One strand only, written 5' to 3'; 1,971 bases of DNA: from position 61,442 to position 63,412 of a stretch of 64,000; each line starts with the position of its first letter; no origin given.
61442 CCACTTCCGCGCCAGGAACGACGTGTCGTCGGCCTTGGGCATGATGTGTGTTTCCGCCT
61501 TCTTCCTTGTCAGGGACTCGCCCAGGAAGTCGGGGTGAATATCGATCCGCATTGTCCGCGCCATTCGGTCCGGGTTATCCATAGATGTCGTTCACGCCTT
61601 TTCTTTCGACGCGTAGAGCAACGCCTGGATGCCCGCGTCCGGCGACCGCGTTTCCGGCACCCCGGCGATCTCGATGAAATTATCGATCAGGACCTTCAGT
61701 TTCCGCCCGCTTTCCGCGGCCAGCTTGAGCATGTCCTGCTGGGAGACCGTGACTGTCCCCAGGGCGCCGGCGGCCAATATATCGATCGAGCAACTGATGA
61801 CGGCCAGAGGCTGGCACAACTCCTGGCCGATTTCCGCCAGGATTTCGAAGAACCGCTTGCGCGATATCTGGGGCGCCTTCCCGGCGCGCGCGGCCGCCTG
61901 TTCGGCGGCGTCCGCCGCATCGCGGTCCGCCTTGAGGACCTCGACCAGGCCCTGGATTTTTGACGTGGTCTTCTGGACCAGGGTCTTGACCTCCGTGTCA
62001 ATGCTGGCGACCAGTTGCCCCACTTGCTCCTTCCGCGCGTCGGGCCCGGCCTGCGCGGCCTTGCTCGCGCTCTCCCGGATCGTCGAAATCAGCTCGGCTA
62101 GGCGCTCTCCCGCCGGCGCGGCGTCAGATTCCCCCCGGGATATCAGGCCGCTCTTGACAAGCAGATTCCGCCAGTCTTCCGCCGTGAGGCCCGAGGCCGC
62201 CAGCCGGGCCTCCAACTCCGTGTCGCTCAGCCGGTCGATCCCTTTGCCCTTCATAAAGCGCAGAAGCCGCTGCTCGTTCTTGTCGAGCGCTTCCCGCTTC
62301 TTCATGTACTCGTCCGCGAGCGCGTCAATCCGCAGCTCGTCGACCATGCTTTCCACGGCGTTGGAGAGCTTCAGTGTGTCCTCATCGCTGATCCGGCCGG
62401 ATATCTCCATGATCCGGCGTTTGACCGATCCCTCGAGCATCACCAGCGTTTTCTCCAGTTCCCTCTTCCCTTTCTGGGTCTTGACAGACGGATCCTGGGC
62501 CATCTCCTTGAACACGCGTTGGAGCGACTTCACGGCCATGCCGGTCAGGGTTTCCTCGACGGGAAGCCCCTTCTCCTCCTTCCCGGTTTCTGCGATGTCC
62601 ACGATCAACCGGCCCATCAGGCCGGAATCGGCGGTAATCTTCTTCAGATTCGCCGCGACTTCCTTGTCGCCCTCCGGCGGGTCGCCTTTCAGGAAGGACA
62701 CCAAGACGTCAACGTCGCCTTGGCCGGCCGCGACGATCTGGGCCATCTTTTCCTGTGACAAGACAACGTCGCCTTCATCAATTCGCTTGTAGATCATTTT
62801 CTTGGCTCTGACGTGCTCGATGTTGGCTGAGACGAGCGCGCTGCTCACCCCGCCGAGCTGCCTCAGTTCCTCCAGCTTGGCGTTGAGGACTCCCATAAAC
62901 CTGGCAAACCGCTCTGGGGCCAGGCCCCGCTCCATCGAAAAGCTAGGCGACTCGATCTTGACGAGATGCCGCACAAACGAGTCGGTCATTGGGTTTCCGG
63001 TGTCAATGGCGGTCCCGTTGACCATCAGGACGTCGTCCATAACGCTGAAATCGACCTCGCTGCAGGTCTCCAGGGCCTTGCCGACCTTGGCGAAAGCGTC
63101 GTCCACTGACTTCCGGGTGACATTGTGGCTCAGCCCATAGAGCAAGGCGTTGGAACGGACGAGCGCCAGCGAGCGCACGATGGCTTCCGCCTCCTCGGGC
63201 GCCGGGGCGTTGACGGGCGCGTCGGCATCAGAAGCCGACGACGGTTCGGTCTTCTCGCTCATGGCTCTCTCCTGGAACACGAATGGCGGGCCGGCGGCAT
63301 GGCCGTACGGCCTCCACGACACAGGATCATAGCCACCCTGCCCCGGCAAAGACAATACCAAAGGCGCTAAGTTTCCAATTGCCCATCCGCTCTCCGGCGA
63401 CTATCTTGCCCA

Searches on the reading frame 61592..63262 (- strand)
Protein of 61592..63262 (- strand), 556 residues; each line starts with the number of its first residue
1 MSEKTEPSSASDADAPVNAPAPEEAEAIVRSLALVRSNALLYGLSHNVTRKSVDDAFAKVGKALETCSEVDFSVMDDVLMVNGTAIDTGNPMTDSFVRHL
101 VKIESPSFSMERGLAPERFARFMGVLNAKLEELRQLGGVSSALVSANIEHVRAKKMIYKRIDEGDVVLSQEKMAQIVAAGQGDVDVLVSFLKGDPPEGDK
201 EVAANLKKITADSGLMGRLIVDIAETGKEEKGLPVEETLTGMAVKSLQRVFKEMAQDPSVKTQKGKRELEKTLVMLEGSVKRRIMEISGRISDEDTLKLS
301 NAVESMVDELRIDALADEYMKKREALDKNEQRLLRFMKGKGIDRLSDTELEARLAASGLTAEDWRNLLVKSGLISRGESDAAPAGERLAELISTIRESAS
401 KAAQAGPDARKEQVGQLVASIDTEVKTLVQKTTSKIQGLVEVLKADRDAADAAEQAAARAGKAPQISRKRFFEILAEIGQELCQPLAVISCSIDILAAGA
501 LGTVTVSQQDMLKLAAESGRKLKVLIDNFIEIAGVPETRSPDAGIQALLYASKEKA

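Call 3: search_protein_families(library=pfam, proteins=[window:61592-63262:-], max_evalue=1)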
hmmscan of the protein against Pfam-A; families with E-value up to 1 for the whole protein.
window:61592-63262:- (556 aa): 4 families
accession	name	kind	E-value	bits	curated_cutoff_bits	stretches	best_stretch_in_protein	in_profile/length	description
PF00512.31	HisKA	-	2.8e-06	27.7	26.9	1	474-532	5-60/66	His Kinase A (phospho-acceptor) domain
PF01628.27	HrcA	-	0.0056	17.1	22.2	1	273-335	48-110/215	HrcA protein C terminal domain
PF15460.11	SAS4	-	0.0085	16.6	24.4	1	248-324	16-93/99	Something about silencing, SAS, complex subunit 4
PF09504.16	RE_Bsp6I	-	0.054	13.6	25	1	131-166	42-77/179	Bsp6I restriction endonuclease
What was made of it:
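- On HisKA domain (protein 3, 61592-63262): 27.7 bits against a cut-off of 26.9, E 2.8e-6 (call 3).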

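Call 4: search_protein_families(library=ncbifam, proteins=[window:61592-63262:-], max_evalue=1)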
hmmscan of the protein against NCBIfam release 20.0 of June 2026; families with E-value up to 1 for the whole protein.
window:61592-63262:- (556 aa): 4 families
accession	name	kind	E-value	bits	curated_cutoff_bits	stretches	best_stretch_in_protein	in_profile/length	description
NF050805.1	CellDivHKDivJCaul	equivalog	2.1e-05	23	1000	1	371-534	209-361/531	cell cycle sensor histidine kinase DivJ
TIGR02966.1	phoR_proteo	equivalog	0.028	13.4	334.2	1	473-537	116-179/333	phosphate regulon sensor histidine kinase PhoR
NF047773.1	phas_rel_Lepto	domain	0.21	11.4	35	0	411-431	19-39/68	phasin-related domain-containing protein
NF002264.0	PRK01194.1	equivalog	0.74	9.7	250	1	246-329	2-85/185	V-type ATP synthase subunit E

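Call 17: find_homologous_proteins(query=window:61592-63262:-)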
Query window:61592-63262:- (556 aa): 13 proteins with E <= 0.001 among 8000 candidates.
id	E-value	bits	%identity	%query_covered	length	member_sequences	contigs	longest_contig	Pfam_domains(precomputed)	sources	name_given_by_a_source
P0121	0.0e+0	1156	100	100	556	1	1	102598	PF00512.32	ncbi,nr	ncbi:MAG: hypothetical protein QME60_00310 [Verrucomicrobiota bacterium]|nr:hypothetical protein [Ve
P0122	6.4e-178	611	56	97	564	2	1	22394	-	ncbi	-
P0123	1.4e-131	458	60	65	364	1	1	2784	-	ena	-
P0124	8.5e-116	406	42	65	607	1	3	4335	PF00512.32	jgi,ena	-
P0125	7.8e-98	347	36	96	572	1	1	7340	PF00512.32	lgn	-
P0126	1.6e-97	346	38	95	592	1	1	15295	-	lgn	-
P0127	4.2e-92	328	35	95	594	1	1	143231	PF00512.32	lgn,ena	-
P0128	1.4e-89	319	34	95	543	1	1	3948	-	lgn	-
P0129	1.1e-88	317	34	99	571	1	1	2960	PF00512.32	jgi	jgi:hypothetical protein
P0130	2.3e-86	309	36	96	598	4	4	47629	PF00512.32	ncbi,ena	-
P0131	4.5e-83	298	35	97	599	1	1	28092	PF00512.32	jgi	jgi:hypothetical protein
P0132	3.9e-81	292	34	99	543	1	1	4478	-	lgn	-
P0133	4.2e-56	209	29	95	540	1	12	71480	-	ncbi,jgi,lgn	jgi:signal transduction histidine kinase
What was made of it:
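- On HisKA domain (protein 3, 61592-63262): PF00512 is precomputed for 7 of 13 homologues (call 17).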

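Call 26: find_encoding_contigs(protein=P0127, flank=8000, max_places=1)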
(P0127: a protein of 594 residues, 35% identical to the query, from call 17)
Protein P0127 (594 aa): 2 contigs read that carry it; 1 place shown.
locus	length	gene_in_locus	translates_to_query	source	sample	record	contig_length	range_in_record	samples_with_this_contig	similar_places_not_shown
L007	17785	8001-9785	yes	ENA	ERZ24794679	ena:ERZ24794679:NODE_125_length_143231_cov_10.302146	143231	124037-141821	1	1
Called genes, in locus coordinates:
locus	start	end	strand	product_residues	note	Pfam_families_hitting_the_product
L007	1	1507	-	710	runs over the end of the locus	-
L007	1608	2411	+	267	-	PF07885:Ion_trans_2, PF22614:Slo-like_RCK (faint)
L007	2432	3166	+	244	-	PF00072:Response_reg, PF08281:Sigma70_r4_2 (weak), PF00196:GerE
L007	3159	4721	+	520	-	PF00512:HisKA, PF02518:HATPase_c, PF00072:Response_reg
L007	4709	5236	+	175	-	PF00072:Response_reg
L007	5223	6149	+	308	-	PF13439:Glyco_transf_4, PF13579:Glyco_trans_4_4, PF00534:Glycos_transf_1, PF13692:Glyco_trans_1_4, PF13524:Glyco_trans_1_2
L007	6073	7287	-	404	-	PF14907:NTP_transf_5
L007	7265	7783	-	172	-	-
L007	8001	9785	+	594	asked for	PF00512:HisKA (weak)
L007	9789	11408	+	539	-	PF00512:HisKA, PF02518:HATPase_c, PF00072:Response_reg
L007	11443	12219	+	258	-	PF00072:Response_reg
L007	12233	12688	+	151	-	PF22811:Zn_ribbon_NrdR, PF03477:ATP-cone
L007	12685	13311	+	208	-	-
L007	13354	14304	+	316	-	PF01259:SAICAR_synt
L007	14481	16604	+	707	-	PF00251:Glyco_hydro_32N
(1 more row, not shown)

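Call 27: find_encoding_contigs(protein=P0133, flank=8000, max_places=1)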
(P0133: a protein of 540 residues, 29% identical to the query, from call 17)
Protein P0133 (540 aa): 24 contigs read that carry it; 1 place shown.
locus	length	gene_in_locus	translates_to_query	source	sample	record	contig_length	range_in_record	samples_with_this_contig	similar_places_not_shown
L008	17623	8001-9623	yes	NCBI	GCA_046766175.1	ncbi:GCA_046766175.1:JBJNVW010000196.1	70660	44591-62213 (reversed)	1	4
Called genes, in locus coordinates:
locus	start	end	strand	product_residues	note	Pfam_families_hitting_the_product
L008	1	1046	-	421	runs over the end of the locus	-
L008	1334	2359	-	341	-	PF00478:IMPDH (weak), PF03060:NMO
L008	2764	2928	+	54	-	-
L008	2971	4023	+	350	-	PF00480:ROK, PF01869:BcrAD_BadFG (weak)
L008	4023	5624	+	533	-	PF02541:Ppx-GppA, PF21447:Ppx-GppA_III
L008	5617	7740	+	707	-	PF13089:PP_kinase_N, PF02503:PP_kinase, PF17941:PP_kinase_C_1, PF13091:PLDc_2 (faint), PF13090:PP_kinase_C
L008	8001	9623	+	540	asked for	-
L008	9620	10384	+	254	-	PF00753:Lactamase_B, PF16123:HAGH_C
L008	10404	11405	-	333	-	PF04545:Sigma70_r4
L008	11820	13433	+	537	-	PF00497:SBP_bac_3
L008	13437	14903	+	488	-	PF07730:HisKA_3, PF02518:HATPase_c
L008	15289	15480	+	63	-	PF12838:Fer4_7 (faint), PF00037:Fer4 (weak), PF12837:Fer4_6 (weak), PF13237:Fer4_10 (weak), PF13459:Fer4_15, PF14697:Fer4_21 (faint), PF13370:Fer4_13, PF12800:Fer4_4 (weak)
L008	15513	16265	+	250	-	PF02080:TrkA_C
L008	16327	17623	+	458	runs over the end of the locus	PF24836:NQRA_2nd (weak), PF13746:Fer4_18 (faint), PF00037:Fer4 (faint), PF12838:Fer4_7 (weak), PF13183:Fer4_8, PF13187:Fer4_9 (weak), PF13237:Fer4_10 (weak), PF13534:Fer4_17 (weak), +1 more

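Call 28: find_encoding_contigs(protein=P0122, flank=8000, max_places=1)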
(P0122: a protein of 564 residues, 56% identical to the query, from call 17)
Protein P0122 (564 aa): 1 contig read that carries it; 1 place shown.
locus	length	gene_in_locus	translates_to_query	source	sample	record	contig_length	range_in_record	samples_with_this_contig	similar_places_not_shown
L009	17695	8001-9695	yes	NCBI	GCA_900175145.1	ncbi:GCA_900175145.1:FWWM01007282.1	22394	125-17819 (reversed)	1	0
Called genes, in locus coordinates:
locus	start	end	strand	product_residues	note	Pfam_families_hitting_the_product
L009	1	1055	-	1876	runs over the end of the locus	?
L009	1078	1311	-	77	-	-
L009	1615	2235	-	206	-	-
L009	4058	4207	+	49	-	-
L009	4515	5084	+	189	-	-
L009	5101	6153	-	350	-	PF05343:Peptidase_M42, PF01546:Peptidase_M20 (weak)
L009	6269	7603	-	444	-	PF00534:Glycos_transf_1, PF13692:Glyco_trans_1_4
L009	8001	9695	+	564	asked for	-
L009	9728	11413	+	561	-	PF00989:PAS, PF08448:PAS_4 (weak), PF13426:PAS_9, PF00512:HisKA, PF02518:HATPase_c, PF00072:Response_reg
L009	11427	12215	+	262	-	PF00072:Response_reg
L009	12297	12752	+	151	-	PF22811:Zn_ribbon_NrdR, PF03477:ATP-cone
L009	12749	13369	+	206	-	-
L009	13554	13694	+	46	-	-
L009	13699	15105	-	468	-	PF00155:Aminotran_1_2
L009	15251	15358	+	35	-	-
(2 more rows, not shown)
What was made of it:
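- Closest known: DivL, and laboratory His-to-Gln kinase alleles. Different: It is encoded in a conserved operon with a hybrid kinase and a double receiver (calls 26, 28).
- The hybrid-kinase operon looks self-contained, with its own receiver protein (calls 26, 28).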

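Call 62: predict_structure(alignment_id=A2)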
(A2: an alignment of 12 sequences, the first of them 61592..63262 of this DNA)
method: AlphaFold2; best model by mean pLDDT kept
length: 556 residues; sequences in the alignment: 12
mean_pLDDT: 72.0   pTM: 0.32
mean pLDDT of the five models: 72.0, 66.4, 65.7, 61.1, 61.0
residues with pLDDT >= 90: 47; 70-90: 316; 50-70: 113; < 50: 80
segments of 3 or more residues with pLDDT < 50: 1-17, 156-180, 232-235, 378-388, 456-464, 539-541, 549-556
pLDDT, mean of each block of 10 residues (from residue 1): 29 43 86 92 91 94 86 84 81 87 83 90 90 83 84 53 28 36 68 63 74 80 71 59 86 83 84 88 82 86 88 76 84 87 79 84 83 60 46 63 64 72 70 67 68 51 51 67 73 70 73 76 73 55 50 44
secondary structure, 60 per line:
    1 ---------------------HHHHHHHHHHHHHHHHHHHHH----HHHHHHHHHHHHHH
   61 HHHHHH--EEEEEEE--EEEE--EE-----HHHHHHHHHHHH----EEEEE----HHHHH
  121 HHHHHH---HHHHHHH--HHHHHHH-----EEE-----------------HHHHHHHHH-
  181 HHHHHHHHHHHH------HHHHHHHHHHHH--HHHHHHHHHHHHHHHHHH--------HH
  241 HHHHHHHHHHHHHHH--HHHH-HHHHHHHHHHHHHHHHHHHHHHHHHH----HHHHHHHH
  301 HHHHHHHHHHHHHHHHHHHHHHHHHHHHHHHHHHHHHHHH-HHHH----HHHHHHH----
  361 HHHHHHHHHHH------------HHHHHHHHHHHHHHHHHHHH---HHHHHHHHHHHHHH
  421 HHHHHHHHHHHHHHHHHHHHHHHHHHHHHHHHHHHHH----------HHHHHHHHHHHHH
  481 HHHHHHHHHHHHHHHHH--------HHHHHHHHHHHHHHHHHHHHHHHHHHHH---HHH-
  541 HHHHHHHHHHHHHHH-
elements in order: H22-42 H47-66 E69-75 E78-81 H91-102 E107-111 H116-126 H130-136 H139-145 E151-153 H171-179 H181-192 H199-210 H213-230 H239-255 H258-261 H263-288 H293-340 H342-345 H350-356 H361-371 H384-403 H407-457 H468-497 H506-533 H541-555

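Call 64: fold_search(model_id=the predicted structure, library=pdb)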
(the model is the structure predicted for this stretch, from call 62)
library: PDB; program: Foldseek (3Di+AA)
matches with E <= 10: 348; with E <= 0.001: 0
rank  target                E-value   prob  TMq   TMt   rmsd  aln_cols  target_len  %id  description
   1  8cwy_A                2.3e-02  0.75  0.15  0.17  28.3       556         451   14  Accurate computational design of genetically encoded 3D protein crystals (released 2023-11-01)
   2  8cws_A                2.4e-02  0.82  0.17  0.20  27.3       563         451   13  Accurate computational design of genetically encoded 3D protein crystals (released 2023-11-01)
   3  6u1s_A                5.4e-02  0.84  0.14  0.21  20.7       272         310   14  Cryo-EM structure of a de novo designed 16-helix transmembrane nanopore, TMHC8_R. (released 2020-08-19)
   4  7rdr_A                3.2e-01  0.16  0.13  0.15  25.3       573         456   13  Circular tandem repeat protein with novel repeat topology and enhanced subunit contact surfaces (released 2021-09-01)
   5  5csd_D                3.9e-01  0.54  0.13  0.30  12.0       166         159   11  Ligand binding domain 2 of Penicillium marneffei MP1 protein in complex with arachidonic acids (released 2016-07-27)
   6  9y6s_9b               3.9e-01  0.09  0.11  0.06  46.0       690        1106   11  96-nm repeat of the Leishmania tarentolae doublet microtubule (released 2025-12-17)
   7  8bda_E                4.2e-01  0.07  0.08  0.05  24.1       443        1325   14  IFTA complex in anterograde intraflagellar transport trains (Chlamydomonas reinhardtii) (released 2023-01-11)
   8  5nwk_D                4.7e-01  0.18  0.10  0.20  23.6       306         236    7  14-3-3c in complex with CPP and fusicoccin (released 2017-11-22)
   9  5cwm                  5.9e-01  0.23  0.12  0.24  19.3       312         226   13  Crystal structure of de novo designed helical repeat protein DHR64 (released 2015-12-16)
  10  6fnb_A                5.9e-01  0.15  0.11  0.20  22.4       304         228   10  Mono- and bivalent 14-3-3 inhibitors for characterizing supramolecular lysine-PEG interactions in proteins (released 2018-07-04)
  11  1qja_B                5.9e-01  0.10  0.09  0.16  21.6       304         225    9  14-3-3 ZETA/PHOSPHOPEPTIDE COMPLEX (MODE 2) (released 1999-09-15)
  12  8qtc_A                6.4e-01  0.15  0.11  0.20  22.7       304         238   10  Crystal structure of Arabidopsis thaliana 14-3-3 omega in complex with a phosphopeptide from the transcription factor  (released 2023-11-15)
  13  7mwq_A                6.7e-01  0.30  0.11  0.21  13.8       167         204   16  Structure of De Novo designed beta sheet heterodimer LHD29A53/B53 (released 2022-01-19)
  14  5bw9_h                6.7e-01  0.10  0.13  0.14  31.9       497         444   11  Crystal Structure of Yeast V1-ATPase in the Autoinhibited Form (released 2016-06-08)
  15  6gmh_Q                6.7e-01  0.06  0.09  0.07  30.1       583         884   13  Structure of activated transcription complex Pol II-DSIF-PAF-SPT6 (released 2018-08-22)
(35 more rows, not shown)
